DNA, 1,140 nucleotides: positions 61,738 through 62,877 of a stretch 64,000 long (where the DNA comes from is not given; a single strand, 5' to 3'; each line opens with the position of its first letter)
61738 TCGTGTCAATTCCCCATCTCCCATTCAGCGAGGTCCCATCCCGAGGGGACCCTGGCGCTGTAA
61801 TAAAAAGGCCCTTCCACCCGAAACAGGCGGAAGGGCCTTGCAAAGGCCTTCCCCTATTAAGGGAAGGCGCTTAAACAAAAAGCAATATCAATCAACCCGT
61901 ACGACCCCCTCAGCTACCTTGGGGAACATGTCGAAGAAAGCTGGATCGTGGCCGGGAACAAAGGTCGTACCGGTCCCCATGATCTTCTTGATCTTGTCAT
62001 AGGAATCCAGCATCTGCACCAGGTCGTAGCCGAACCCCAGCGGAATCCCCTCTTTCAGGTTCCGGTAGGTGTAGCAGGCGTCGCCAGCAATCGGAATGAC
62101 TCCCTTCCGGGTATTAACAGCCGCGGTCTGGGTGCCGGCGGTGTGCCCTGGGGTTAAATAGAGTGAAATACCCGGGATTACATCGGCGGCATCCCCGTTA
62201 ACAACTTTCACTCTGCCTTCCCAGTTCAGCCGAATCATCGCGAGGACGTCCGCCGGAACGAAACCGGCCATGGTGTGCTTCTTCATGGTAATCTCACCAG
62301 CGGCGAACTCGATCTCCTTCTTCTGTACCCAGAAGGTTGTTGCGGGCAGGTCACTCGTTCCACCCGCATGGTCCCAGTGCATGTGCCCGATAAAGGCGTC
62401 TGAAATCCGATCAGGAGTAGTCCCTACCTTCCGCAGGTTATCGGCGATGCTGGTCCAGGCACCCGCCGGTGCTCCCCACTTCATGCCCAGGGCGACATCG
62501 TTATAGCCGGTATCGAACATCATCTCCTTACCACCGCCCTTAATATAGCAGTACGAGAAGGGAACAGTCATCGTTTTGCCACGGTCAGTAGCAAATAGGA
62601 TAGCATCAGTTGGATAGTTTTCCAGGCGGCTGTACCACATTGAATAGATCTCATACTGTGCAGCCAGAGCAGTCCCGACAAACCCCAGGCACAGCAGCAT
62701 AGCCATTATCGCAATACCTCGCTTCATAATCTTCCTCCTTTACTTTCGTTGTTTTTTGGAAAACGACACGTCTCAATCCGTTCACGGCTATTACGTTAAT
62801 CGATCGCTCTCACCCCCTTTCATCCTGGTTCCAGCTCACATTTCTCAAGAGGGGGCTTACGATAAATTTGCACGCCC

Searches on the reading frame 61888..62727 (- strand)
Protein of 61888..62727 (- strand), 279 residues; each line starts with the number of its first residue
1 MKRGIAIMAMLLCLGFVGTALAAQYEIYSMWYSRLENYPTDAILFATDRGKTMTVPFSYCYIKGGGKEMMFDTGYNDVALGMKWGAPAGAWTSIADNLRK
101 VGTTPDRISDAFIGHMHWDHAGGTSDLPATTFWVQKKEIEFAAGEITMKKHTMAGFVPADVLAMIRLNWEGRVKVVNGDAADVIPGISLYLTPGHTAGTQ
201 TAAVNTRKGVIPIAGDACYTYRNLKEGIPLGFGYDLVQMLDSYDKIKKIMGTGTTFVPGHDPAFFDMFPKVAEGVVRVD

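Call 4: search_protein_families(library=pfam, proteins=[window:61888-62727:-], max_evalue=0.01)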
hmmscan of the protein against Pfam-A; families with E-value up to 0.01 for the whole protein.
window:61888-62727:- (279 aa): 1 family
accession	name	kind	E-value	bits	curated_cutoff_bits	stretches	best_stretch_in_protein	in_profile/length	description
PF00753.33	Lactamase_B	-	9.2e-12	45.7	22.7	1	60-246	8-184/196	Metallo-beta-lactamase superfamily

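Call 5: search_protein_families(library=ncbifam, proteins=[window:61888-62727:-], max_evalue=0.01)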
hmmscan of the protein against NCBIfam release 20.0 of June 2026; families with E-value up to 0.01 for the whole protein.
window:61888-62727:- (279 aa): 13 families
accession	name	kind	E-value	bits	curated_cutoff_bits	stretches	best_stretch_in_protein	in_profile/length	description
NF045699.1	AHLLactAiiA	equivalog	7.5e-23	81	375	1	93-261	81-237/251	quorum-quenching N-acyl homoserine lactonase AiiA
NF047925.1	pyridox_lacton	equivalog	2.3e-19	70.2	325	1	45-269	23-261/268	4-pyridoxolactonase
NF045700.1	AHLLactAttM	equivalog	8e-18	64.9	390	1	94-270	80-255/257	AttM family quorum-quenching N-acyl homoserine lactonase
NF047976.1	lactonase_AhlS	equivalog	7.9e-15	54.7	475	1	93-275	89-274/276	AhlS family quorum-quenching N-acyl homoserine lactonase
NF047979.1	lactonase_AidB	equivalog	2e-11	43.7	360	1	59-236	53-225/271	AidB family quorum-quenching N-acyl homoserine lactonase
NF000469.2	CAR_gen_B3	exception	4.9e-06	25.8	500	1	94-209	99-209/311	CAR family subclass B3 metallo-beta-lactamase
NF047919.1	lactonase_YtnP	equivalog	1.1e-05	24.8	425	1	60-205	50-197/274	YtnP family quorum-quenching lactonase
NF033105.1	bla_subclass_B3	equivalog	0.00019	20.8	240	1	90-205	44-156/257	subclass B3 metallo-beta-lactamase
NF000456.2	blaMSI-1_fam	exception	0.0003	20.1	550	1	92-204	71-181/289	MSI-1 family subclass B3 metallo-beta-lactamase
NF000440.2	blaTHIN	exception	0.00057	19.1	700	1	99-205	92-198/316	THIN family subclass B3 metallo-beta-lactamase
NF012229.1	bla_class_B_core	domain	0.0011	19.2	100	1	92-199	39-133/139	metallo-beta-lactamase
NF040468.1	blaECM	exception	0.0011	18.3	640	1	82-125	85-127/303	ECM family subclass B3 metallo-beta-lactamase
NF053820.1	MBLfold_Strvi7410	exception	0.0063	15.9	525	0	70-126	28-83/343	Strvi_7410 family MBL fold metallo-hydrolase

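Call 67: search_solved_structures(query=window:61888-62727:-, max_evalue=0.00001)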
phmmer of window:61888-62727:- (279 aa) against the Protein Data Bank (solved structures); distinct sequences matched with E-value up to 0.00001: 24.
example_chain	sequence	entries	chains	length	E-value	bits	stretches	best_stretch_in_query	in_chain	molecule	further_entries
8x78_L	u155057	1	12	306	5.8e-19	72.1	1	54-265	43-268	Glyoxylase, beta-lactamase superfamily II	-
4j5f_A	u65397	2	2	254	4e-16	62.8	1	94-253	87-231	N-acyl homoserine lactonase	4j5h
5eht_A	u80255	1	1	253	8.7e-15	58.4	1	94-253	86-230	N-acyl homoserine lactonase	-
2a7m_A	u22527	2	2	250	9.4e-15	58.3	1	94-253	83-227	N-acyl homoserine lactone hydrolase | N-acyl homoserine lactonase AiiA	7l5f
2br6_A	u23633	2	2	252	9.6e-15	58.3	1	94-253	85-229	AIIA-LIKE PROTEIN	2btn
5eh9_A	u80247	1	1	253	9.7e-15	58.2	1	94-253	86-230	N-acyl homoserine lactonase AiiA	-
3dha_A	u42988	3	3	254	9.9e-15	58.2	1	94-253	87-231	N-Acyl Homoserine Lactone Hydrolase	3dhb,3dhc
6cgy_A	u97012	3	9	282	5.8e-11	45.8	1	67-275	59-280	Beta-lactamase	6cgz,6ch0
5hif_A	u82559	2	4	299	1.6e-08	37.8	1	64-219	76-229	reconstructed lactonase ancestor, Anc1-MPH | dihydrocoumarin hydrolase, AncDHCH1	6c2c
2r2d_A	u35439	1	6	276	1.7e-08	37.8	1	52-265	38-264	Zn-dependent hydrolases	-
6n9q_P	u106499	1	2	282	4.4e-08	36.4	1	68-275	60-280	Lactonase GcL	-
9b2j_A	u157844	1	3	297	5.1e-08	36.2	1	68-275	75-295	quorum-quenching N-acyl-homoserine lactonase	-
6n9i_A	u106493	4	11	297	5.1e-08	36.2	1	68-275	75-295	Putative hydrolase | GcL lactonase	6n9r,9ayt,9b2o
1p9e_A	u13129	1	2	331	5.4e-08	36.1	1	65-217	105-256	Methyl Parathion Hydrolase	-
8zu5_A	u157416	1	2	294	5.7e-08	36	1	65-217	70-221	Methyl parathion hydrolase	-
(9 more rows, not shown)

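Call 88: search_protein_families(library=padloc, proteins=[window:61888-62727:-], max_evalue=0.01)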
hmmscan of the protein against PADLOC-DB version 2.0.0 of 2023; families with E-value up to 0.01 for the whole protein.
window:61888-62727:- (279 aa): 0 families
